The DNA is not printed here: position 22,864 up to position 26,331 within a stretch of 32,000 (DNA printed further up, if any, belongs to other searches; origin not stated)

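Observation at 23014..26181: Transglutaminase core with Cys-to-Asn nucleophile loss fused to an intact caspase-like His/Cys dyad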

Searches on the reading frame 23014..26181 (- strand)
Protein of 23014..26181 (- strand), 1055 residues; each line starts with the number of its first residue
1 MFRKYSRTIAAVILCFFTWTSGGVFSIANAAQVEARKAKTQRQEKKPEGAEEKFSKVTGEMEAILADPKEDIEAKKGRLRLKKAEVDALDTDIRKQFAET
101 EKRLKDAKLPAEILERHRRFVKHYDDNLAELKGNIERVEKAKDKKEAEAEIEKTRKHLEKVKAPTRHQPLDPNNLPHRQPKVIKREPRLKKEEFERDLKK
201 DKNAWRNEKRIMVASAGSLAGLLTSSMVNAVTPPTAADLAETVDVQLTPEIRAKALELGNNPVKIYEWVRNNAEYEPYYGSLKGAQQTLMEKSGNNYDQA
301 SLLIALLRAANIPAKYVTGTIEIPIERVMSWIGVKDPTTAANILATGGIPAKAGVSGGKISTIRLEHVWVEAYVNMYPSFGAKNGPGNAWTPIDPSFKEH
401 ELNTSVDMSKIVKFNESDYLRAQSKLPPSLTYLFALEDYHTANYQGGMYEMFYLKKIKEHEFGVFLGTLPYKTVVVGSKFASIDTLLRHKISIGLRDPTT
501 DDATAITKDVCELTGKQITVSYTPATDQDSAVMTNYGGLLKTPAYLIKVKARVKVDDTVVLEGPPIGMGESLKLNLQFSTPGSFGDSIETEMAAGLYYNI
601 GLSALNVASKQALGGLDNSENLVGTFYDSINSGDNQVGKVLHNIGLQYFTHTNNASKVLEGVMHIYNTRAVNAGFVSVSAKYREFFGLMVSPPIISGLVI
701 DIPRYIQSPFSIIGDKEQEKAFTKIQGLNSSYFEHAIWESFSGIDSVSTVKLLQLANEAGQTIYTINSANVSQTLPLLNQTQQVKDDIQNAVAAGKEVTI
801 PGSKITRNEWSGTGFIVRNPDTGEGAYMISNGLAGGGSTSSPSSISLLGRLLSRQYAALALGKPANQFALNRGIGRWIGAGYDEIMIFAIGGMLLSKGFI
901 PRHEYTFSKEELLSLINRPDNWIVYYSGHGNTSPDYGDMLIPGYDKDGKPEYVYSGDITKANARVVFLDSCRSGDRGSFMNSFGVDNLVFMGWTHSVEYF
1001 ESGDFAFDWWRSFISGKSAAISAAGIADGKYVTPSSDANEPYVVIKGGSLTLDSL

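Call 4: search_protein_families(library=pfam, proteins=[window:23014-26181:-], max_evalue=1)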
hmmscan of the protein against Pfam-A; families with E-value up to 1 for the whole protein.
window:23014-26181:- (1055 aa): 4 families
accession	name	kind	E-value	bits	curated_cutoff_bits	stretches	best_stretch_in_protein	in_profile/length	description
PF01841.26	Transglut_core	-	1.2e-16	61.3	23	1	247-395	3-108/108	Transglutaminase-like superfamily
PF17777.6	RL10P_insert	-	0.055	13.8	29.1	0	286-345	8-67/71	Insertion domain in 60S ribosomal protein L10P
PF00719.24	Pyrophosphatase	-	0.087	13.1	23.5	1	100-157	100-151/153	Inorganic pyrophosphatase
PF25472.1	DUF7902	-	0.41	11.3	26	1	122-161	4-43/85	Domain of unknown function (DUF7902)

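Call 5: find_homologous_proteins(query=window:23014-26181:-)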
Query window:23014-26181:- (1055 aa): 956 proteins with E <= 0.001 among 8000 candidates; the best 120 are listed.
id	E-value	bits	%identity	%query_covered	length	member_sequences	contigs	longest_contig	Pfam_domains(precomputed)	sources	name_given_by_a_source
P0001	0.0e+0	2395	100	100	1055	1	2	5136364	PF01841.26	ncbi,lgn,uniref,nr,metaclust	ncbi:transglutaminase-like domain-containing protein [Geotalea uraniireducens]|uniref:Transglutamina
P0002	0.0e+0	2160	90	100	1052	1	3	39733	PF01841.26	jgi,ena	-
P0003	0.0e+0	1891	80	99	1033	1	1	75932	PF01841.26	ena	-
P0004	0.0e+0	1872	80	98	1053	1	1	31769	PF01841.26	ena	-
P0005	0.0e+0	1851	77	100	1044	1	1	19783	PF01841.26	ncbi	ncbi:MAG TPA: transglutaminase domain-containing protein [Geobacteraceae bacterium]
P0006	0.0e+0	1773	74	100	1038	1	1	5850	PF01841.26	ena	-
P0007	0.0e+0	1758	73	100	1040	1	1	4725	PF01841.26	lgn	-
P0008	0.0e+0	1719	73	98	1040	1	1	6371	PF01841.26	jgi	-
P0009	0.0e+0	1702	72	100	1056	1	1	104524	PF01841.26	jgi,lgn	jgi:hypothetical protein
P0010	0.0e+0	1671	72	98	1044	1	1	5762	PF01841.26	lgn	-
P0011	0.0e+0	1659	73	94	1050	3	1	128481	PF01841.26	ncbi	-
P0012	0.0e+0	1625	70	99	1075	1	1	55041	PF01841.26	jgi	jgi:transglutaminase superfamily protein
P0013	0.0e+0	1599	68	99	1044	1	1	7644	PF01841.26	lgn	-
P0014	0.0e+0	1574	67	98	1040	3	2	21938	PF01841.26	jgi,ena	-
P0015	0.0e+0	1574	70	97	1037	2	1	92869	PF01841.26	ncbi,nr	ncbi:MAG: transglutaminase [Geobacteraceae bacterium]|nr:transglutaminase [Geobacteraceae bacterium]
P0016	0.0e+0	1569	69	97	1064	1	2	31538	PF01841.26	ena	-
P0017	0.0e+0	1536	66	98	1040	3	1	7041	PF01841.26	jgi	-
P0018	0.0e+0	1519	65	99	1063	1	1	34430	PF01841.26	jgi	jgi:hypothetical protein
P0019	0.0e+0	1498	67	96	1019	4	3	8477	PF01841.26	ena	-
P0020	0.0e+0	1467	64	98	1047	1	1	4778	PF01841.26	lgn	-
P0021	0.0e+0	1424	62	98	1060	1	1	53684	PF01841.26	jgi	jgi:hypothetical protein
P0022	0.0e+0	1407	68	88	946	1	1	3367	PF01841.26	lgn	-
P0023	0.0e+0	1387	60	98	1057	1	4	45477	PF01841.26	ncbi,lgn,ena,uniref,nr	ncbi:transglutaminase family protein [Trichlorobacter lovleyi]|uniref:transglutaminase-like domain-c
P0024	0.0e+0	1327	68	81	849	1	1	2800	PF01841.26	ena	-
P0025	0.0e+0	1033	45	99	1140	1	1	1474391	PF01841.26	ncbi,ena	-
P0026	0.0e+0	1016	52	75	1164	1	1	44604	PF01841.26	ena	-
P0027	6.1e-297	1006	46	97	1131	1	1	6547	PF01841.26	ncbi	-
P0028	7.8e-266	903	50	89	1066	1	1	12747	PF01841.26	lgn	-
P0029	1.0e-264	899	54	79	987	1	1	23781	PF01841.26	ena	-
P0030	1.7e-264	899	52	80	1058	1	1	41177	PF01841.26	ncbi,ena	-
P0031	1.8e-263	895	44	96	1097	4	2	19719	PF01841.26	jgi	jgi:hypothetical protein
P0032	3.1e-259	881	52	79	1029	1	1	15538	PF01841.26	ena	-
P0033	1.2e-256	873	44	95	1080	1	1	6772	PF01841.26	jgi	jgi:hypothetical protein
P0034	2.1e-256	872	41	95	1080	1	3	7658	PF01841.26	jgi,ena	jgi:transglutaminase-like putative cysteine protease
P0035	3.6e-254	864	49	80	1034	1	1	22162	PF05257.23,PF01841.26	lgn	-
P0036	1.9e-247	842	49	81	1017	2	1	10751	PF01841.26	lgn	-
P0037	2.6e-247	842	48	79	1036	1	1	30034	PF01841.26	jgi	jgi:transglutaminase-like putative cysteine protease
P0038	1.9e-246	839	41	93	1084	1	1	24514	PF01841.26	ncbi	ncbi:MAG: transglutaminase-like domain-containing protein [Nitrospirota bacterium]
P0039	1.8e-245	836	42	96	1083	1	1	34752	PF01841.26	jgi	jgi:hypothetical protein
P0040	2.3e-245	835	43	91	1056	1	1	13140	PF01841.26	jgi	jgi:transglutaminase-like putative cysteine protease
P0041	4.1e-237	808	48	81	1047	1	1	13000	PF00877.26,PF01841.26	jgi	-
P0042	2.5e-236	805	48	80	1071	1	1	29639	PF01841.26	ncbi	-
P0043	2.3e-232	792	48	80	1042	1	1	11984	PF00877.26,PF01841.26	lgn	-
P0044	8.1e-232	790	48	80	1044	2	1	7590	PF00877.26,PF01841.26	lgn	-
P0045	1.1e-231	790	48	79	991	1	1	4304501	PF01841.26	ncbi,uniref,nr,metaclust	ncbi:transglutaminase/protease-like domain protein [Geotalea daltonii FRC-32]|uniref:Transglutaminas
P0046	3.7e-231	788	48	79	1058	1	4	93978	PF01841.26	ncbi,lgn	-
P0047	5.4e-231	788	47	79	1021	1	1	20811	PF01841.26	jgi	jgi:transglutaminase-like putative cysteine protease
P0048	9.7e-229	780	47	79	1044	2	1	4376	PF00877.26,PF01841.26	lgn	-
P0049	7.9e-228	777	47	79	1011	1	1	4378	PF01841.26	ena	-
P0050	1.3e-227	777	48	79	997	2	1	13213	PF01841.26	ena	-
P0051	2.6e-226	772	48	79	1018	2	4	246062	PF01841.26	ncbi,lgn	-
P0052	9.0e-226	770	46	80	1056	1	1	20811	PF01841.26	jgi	jgi:transglutaminase-like putative cysteine protease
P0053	1.6e-225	770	47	79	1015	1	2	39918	PF01841.26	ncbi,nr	ncbi:MAG: transglutaminase domain-containing protein [Desulfuromonadaceae bacterium]|nr:transglutami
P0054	1.7e-225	770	46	79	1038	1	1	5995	PF01841.26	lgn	-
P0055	1.7e-225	769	47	79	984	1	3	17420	PF01841.26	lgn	-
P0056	3.3e-225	769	47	78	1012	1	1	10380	PF01841.26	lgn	-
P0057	1.2e-224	767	48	79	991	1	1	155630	PF01841.26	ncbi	-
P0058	4.5e-224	765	45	82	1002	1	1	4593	PF01841.26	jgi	jgi:transglutaminase-like putative cysteine protease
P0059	5.5e-223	761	47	79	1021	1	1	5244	PF01841.26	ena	-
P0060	1.3e-222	760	46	82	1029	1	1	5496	PF28006.1,PF01841.26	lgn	-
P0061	2.5e-222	759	47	79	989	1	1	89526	PF01841.26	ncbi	ncbi:MAG TPA: transglutaminase domain-containing protein [Geobacteraceae bacterium]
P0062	4.4e-222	758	46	79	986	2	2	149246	PF01841.26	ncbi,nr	ncbi:MAG: transglutaminase domain-containing protein [Desulfuromonadaceae bacterium]|nr:transglutami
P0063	4.9e-222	758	46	80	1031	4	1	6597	PF01841.26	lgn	-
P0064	5.9e-222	758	46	79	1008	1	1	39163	PF01841.26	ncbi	-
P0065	7.6e-222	757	45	85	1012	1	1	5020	PF01841.26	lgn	-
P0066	1.2e-221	757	46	79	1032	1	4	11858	PF01841.26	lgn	-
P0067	2.1e-221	756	48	77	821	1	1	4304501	PF01841.26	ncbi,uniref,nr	ncbi:transglutaminase/protease-like domain protein [Geotalea daltonii FRC-32]|uniref:Transglutaminas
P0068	2.8e-221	756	45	79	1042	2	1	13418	PF01841.26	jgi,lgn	-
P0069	3.0e-221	755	46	79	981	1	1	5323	PF01841.26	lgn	-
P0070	4.1e-221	755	47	79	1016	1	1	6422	PF01841.26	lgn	-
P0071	5.7e-221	755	47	79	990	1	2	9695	PF01841.26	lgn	-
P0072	1.3e-220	753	46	79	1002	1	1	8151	PF01841.26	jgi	jgi:transglutaminase-like putative cysteine protease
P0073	1.4e-220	753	46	79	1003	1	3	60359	PF01841.26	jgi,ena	-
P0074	1.8e-220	753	46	79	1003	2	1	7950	PF01841.26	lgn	-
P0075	3.7e-220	752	46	79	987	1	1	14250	PF01841.26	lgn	-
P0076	3.9e-220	752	46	79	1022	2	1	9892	PF01841.26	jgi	-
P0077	6.0e-220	751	46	81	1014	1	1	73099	PF01841.26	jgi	jgi:transglutaminase-like putative cysteine protease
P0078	9.5e-220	750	46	79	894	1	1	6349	PF01841.26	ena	-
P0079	1.4e-219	750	47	78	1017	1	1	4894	PF01841.26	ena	-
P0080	1.4e-219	750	47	79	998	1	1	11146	PF01841.26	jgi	-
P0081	2.4e-219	749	46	79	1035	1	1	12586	PF01841.26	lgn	-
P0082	2.8e-219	749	49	69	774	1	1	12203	PF01841.26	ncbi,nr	ncbi:MAG: transglutaminase, partial [Nitrospirae bacterium]|nr:transglutaminase [Nitrospirota bacter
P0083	1.0e-218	747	46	79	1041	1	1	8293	PF00877.26,PF01841.26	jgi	jgi:cell wall-associated NlpC family hydrolase/transglutaminase-like putative cysteine protease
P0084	2.2e-218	746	46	79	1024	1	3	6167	PF28006.1,PF01841.26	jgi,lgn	-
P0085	2.5e-218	746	46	80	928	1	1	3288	PF01841.26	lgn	-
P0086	4.0e-218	745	45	79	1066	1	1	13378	PF01841.26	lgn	-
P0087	9.2e-218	744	46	79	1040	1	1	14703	PF01841.26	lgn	-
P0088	1.0e-216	740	45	82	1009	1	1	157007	PF01841.26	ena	-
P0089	1.3e-216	740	45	79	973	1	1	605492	PF01841.26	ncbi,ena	-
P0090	1.9e-216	740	45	78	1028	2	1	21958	PF01841.26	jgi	-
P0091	8.7e-216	737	45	80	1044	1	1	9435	PF01841.26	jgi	jgi:hypothetical protein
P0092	1.2e-215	737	45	79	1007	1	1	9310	PF01841.26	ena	-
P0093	1.2e-215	737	46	79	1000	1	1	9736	PF01841.26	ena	-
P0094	5.1e-215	735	46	79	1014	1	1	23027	PF01841.26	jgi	jgi:Transglutaminase-like superfamily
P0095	2.0e-214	733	46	79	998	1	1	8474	PF01841.26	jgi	-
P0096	2.1e-214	733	45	79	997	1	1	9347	PF01841.26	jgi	jgi:hypothetical protein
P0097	4.8e-214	732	46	79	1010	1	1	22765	PF01841.26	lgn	-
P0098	2.4e-213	729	44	78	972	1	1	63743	PF01841.26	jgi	jgi:transglutaminase-like putative cysteine protease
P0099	7.6e-213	728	46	79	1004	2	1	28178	PF28082.1,PF01841.26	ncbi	-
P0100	8.5e-213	727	46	79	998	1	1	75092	PF01841.26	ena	-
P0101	8.8e-213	727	45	79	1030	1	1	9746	PF01841.26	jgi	jgi:Transglutaminase-like enzymes, putative cysteine proteases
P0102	1.1e-212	727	45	82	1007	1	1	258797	PF01841.26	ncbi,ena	-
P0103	1.2e-212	727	44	84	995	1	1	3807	PF01841.26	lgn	-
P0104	1.5e-212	727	47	79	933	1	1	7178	PF01841.26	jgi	jgi:Transglutaminase-like superfamily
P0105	1.8e-212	726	43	80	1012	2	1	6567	PF00877.26,PF01841.26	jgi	-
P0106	1.9e-212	726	44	79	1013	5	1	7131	PF01841.26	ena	-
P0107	5.3e-212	725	45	79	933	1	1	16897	PF01841.26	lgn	-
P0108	7.9e-212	724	43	80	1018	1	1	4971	PF05257.23,PF00877.26,PF01841.26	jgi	jgi:DNA-binding transcriptional MerR regulator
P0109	7.9e-212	724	45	82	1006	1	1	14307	PF01841.26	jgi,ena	jgi:hypothetical protein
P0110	1.7e-211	723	45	82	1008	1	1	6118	PF01841.26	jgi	jgi:Transglutaminase-like enzymes, putative cysteine proteases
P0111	3.2e-211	722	45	79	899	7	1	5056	PF01841.26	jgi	jgi:transglutaminase-like putative cysteine protease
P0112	6.2e-211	721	45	78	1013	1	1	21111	PF01841.26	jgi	jgi:hypothetical protein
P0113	4.0e-210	719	45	79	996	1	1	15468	PF01841.26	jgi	-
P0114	1.5e-209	717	45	81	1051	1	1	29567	PF01841.26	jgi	jgi:Transglutaminase-like superfamily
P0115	3.0e-209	716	45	79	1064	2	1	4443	PF01841.26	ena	-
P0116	5.3e-209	715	45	79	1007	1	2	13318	PF01841.26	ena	-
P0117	6.0e-209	715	44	79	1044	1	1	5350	PF01841.26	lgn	-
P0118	1.5e-208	713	42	91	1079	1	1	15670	PF01841.26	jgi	-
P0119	1.6e-208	713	41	88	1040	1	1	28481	PF01841.26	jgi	-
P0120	3.8e-208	712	44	79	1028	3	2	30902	PF01841.26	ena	-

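Call 6: search_solved_structures(query=window:23014-26181:-, max_evalue=1, show_alignments=3)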
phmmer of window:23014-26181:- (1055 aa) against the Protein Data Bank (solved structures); distinct sequences matched with E-value up to 1: 1.
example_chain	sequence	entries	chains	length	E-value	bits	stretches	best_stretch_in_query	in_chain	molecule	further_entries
3isr_A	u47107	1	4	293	0.0019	19.4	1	263-319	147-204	Transglutaminase-like enzymes, putative cysteine protease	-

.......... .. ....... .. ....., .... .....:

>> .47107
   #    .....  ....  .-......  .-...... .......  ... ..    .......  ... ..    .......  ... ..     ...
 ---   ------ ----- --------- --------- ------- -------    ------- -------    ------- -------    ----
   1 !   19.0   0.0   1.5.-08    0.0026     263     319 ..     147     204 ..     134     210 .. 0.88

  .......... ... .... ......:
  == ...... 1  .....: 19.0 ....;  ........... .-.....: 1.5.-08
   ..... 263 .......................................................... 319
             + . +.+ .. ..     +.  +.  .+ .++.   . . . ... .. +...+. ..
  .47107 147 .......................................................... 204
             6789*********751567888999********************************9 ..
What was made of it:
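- On Transglutaminase-like superfamily (Pfam PF01841, papain-like fold): The PDB relative 3isr was found (call 6).
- On Transglutaminase-like superfamily (as an active enzyme): N296 aligns to the Cys of 3isr (call 6).
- Checked: The alignment to the solved TGase-like protein 3isr puts N296 opposite its Cys ('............' against '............'; call 6).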

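Call 7: search_protein_families(library=ncbifam, proteins=[window:23014-26181:-], max_evalue=1)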
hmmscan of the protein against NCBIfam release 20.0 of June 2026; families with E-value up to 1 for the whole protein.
window:23014-26181:- (1055 aa): 5 families
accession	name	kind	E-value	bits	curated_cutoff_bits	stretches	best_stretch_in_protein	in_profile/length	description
NF047832.1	caspase_w_EACC1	subfamily_domain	0.009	15.5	140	1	920-976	71-135/211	caspase, EACC1-associated type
NF033928.1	alph_xenorhab_A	subfamily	0.083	12.2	125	1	19-161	85-200/339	alpha-xenorhabdolysin family binary toxin subunit A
NF002134.0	PRK00971.1-4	equivalog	0.13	11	557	1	328-362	236-268/429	glutaminase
NF033885.1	conj_TraP_IncI1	equivalog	0.3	10.8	135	1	9-156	25-158/217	conjugal transfer protein TraP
NF042955.1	Ppl_antiphage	equivalog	0.85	7.5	1000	0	71-204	478-607/882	anti-phage protein Ppl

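Call 19: find_encoding_contigs(protein=P0023, flank=8000, max_places=2)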
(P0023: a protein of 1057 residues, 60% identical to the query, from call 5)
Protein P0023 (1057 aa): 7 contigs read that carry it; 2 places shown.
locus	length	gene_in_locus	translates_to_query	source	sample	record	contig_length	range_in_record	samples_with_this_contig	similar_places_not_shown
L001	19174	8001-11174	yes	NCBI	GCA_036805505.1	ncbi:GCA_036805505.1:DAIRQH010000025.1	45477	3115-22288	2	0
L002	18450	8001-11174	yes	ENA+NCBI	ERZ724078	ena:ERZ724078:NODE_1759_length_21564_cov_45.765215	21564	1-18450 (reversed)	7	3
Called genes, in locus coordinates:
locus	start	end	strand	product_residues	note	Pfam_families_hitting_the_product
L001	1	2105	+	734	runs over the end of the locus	PF27165:TnsB_N, PF27135:HTH_TnsB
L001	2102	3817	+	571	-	PF05621:TniB, PF13401:AAA_22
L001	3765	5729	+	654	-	PF06527:TniQ, PF15978:TnsD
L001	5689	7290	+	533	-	PF18623:TnsE_C (faint)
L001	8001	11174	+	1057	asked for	PF01841:Transglut_core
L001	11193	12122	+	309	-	-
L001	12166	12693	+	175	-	PF01551:Peptidase_M23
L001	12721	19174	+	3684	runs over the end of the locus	PF13243:SQHop_cyclase_C, PF13620:CarboxypepD_reg, PF13715:CarbopepD_reg_2, PF13205:Big_5, PF13385:Laminin_G_3, PF13205:Big_5, PF18998:Flg_new_2, PF13620:CarboxypepD_reg, +12 more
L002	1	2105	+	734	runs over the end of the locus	PF27165:TnsB_N, PF27135:HTH_TnsB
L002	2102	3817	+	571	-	PF05621:TniB, PF13401:AAA_22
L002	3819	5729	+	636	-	PF06527:TniQ, PF15978:TnsD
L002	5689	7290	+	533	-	PF18623:TnsE_C (faint)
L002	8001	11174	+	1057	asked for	PF01841:Transglut_core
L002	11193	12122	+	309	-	-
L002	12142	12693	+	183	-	PF01551:Peptidase_M23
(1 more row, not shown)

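Call 20: find_encoding_contigs(protein=P0025, flank=8000, max_places=2)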
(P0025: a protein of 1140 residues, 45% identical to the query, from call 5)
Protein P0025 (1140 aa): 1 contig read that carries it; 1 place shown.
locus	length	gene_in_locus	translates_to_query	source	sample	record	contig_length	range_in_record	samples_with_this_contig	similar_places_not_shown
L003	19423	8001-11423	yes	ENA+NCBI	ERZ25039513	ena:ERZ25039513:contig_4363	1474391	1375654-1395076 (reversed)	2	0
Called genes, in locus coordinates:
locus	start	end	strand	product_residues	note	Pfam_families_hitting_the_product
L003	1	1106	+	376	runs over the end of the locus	PF23914:TPR_CcmH_CycH (weak), PF00515:TPR_1 (faint), PF07719:TPR_2 (faint), PF13181:TPR_8 (faint), PF13432:TPR_16 (weak), PF14559:TPR_19 (faint), PF13414:TPR_11 (weak), PF13485:Peptidase_MA_2, +1 more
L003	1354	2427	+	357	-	PF02547:Queuosine_synth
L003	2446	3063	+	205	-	PF05036:SPOR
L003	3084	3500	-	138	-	PF22091:DUF6941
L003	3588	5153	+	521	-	PF00152:tRNA-synt_2 (faint), PF01409:tRNA-synt_2d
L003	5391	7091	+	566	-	PF18262:PhetRS_B1 (weak), PF03484:B5, PF17759:tRNA_synthFbeta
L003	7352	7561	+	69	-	-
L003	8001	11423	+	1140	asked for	PF01841:Transglut_core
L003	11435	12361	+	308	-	-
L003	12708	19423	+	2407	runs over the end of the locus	PF13243:SQHop_cyclase_C (faint), PF07705:CARDB, PF13517:FG-GAP_3 (faint), PF07705:CARDB, PF01839:FG-GAP (faint), PF07705:CARDB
